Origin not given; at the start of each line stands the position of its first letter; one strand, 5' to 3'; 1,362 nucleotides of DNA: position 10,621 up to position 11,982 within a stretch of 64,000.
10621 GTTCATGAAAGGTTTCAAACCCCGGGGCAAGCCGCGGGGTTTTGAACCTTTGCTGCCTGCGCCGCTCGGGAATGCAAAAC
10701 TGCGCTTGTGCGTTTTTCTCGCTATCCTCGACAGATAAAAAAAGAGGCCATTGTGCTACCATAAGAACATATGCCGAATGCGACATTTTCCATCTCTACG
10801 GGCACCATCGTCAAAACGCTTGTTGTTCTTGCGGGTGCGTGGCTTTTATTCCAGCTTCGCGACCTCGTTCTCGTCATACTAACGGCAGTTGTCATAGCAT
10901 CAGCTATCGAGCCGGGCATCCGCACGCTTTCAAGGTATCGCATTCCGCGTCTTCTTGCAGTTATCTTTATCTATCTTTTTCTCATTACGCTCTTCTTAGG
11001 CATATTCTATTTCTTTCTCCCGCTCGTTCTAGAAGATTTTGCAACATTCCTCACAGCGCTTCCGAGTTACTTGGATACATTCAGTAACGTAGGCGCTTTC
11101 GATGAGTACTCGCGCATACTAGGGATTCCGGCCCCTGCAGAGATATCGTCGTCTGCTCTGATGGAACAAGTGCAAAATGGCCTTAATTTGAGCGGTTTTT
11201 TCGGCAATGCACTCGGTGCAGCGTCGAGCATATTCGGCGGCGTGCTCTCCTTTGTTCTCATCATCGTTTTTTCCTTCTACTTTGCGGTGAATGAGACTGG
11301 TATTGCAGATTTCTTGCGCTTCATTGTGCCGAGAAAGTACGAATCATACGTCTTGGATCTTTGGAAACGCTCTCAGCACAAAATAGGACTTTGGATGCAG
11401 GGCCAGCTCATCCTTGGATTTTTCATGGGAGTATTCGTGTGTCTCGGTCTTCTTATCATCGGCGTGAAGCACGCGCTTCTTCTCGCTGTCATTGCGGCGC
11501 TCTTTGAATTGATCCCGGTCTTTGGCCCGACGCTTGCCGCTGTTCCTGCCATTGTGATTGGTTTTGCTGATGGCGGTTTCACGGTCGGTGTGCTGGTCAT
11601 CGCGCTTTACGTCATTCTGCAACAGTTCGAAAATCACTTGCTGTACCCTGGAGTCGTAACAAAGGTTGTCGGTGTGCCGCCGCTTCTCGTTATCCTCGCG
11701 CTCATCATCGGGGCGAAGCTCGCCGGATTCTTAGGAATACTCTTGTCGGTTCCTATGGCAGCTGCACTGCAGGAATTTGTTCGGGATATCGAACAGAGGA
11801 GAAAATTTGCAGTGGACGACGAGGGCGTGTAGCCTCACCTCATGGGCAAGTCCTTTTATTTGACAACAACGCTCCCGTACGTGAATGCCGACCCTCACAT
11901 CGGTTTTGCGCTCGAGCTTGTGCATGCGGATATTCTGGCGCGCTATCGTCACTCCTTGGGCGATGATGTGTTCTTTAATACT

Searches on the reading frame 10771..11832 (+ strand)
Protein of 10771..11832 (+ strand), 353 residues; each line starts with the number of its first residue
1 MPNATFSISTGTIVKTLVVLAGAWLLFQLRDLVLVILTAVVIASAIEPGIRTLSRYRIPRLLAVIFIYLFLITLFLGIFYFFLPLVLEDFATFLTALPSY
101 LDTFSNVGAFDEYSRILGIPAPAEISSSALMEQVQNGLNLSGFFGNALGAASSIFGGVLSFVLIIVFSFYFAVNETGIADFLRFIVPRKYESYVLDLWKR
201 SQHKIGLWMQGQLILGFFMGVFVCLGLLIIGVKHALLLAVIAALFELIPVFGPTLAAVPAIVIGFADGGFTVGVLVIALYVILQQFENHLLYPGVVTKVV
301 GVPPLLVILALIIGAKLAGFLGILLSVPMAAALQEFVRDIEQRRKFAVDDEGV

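Call 93: search_protein_families(library=pfam, proteins=[window:10771-11832:+], max_evalue=0.001)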
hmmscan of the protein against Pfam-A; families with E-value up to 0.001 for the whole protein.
window:10771-11832:+ (353 aa): 1 family
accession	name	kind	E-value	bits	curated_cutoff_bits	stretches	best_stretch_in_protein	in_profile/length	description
PF01594.21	AI-2E_transport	-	2.2e-56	191.8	34.3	1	17-340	8-326/327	AI-2E family transporter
